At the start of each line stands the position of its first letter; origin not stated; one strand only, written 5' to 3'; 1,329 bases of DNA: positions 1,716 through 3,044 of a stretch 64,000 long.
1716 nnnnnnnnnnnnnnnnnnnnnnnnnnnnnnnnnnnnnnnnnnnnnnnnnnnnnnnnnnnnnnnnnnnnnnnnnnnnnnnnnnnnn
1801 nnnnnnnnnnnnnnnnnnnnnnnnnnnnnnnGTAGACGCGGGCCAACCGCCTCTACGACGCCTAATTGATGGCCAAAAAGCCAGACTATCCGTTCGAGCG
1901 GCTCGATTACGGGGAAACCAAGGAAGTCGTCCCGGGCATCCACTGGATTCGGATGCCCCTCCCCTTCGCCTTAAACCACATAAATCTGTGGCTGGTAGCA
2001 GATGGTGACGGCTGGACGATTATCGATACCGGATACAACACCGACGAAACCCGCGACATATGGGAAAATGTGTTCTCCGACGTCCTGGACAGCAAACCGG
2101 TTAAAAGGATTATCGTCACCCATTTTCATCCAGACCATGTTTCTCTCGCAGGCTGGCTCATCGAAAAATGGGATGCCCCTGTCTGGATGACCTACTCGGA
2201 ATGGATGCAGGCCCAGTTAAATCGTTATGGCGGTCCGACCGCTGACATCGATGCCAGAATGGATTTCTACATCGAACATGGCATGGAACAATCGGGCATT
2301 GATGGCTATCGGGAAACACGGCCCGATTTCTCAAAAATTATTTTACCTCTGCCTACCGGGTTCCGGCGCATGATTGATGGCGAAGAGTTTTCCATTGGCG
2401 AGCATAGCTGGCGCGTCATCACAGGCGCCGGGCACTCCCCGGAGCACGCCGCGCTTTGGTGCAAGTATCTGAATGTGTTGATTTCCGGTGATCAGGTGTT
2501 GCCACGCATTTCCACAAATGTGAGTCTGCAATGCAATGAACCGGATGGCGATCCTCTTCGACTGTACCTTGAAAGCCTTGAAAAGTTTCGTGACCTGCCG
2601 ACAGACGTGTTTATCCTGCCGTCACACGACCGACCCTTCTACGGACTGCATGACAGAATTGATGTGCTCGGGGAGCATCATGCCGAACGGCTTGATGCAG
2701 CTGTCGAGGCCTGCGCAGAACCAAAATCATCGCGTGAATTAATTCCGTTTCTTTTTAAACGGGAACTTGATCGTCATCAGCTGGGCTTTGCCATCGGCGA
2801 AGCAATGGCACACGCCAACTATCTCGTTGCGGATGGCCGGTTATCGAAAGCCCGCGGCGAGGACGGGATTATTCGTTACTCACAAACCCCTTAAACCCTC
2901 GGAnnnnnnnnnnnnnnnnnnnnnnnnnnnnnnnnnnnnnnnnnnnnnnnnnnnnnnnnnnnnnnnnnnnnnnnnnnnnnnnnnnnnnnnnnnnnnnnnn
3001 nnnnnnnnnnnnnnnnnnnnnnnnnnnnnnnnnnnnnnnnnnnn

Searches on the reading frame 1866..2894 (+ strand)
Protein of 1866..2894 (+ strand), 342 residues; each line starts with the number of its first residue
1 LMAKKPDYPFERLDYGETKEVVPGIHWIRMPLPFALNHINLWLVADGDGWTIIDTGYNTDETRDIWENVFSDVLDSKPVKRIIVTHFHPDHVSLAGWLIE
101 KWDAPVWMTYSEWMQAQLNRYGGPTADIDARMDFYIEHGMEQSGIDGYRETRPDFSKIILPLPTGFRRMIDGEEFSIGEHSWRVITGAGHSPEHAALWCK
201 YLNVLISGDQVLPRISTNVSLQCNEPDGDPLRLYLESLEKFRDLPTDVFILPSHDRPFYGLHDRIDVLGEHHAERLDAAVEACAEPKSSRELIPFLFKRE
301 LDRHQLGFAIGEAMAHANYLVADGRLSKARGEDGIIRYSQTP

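Call 12: search_protein_families(library=pfam, proteins=[window:1866-2894:+])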
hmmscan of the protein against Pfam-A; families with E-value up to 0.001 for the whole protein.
window:1866-2894:+ (342 aa): 2 families
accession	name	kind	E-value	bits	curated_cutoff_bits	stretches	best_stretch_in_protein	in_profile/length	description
PF00753.33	Lactamase_B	-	1.3e-30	107.3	22.7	1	39-254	6-196/196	Metallo-beta-lactamase superfamily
PF21221.3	B_lactamase-like_C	-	4.4e-18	65.2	27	1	282-326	1-46/46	Metallo-beta-lactamase-like, C-terminal domain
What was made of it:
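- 25..2894 (+): ADH (25-870), TrcR (962-1831) and MBL-fold hydrolase (1866-2894): a conserved backbone block that travels with the ligase. Pfam hits (call 12).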

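Call 51: search_protein_families(library=ncbifam, max_evalue=0.00001, proteins=[window:1866-2894:+])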
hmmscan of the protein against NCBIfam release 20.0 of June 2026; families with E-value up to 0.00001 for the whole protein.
window:1866-2894:+ (342 aa): 6 families
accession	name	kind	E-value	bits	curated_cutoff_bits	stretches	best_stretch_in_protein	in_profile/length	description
NF053820.1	MBLfold_Strvi7410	exception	1.6e-23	83.7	525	1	23-334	7-337/343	Strvi_7410 family MBL fold metallo-hydrolase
TIGR03413.1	GSH_gloB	equivalog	8.5e-10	38.4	200.8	0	168-255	85-165/248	hydroxyacylglutathione hydrolase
NF012229.1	bla_class_B_core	domain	9.2e-10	38.8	100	1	41-198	18-137/139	metallo-beta-lactamase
TIGR04558.1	SoxH_rel_PQQ_1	hypoth_equivalog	6.5e-08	32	300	0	39-92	34-85/285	quinoprotein relay system zinc metallohydrolase 1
NF033088.2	bla_subclass_B1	equivalog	7.1e-08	32.3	200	1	40-211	32-160/217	subclass B1 metallo-beta-lactamase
NF041804.1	MBL_fold_SolJ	exception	4.6e-07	29.3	350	0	80-112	55-87/224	solanimycin biosynthesis MBL-fold hydrolase SolJ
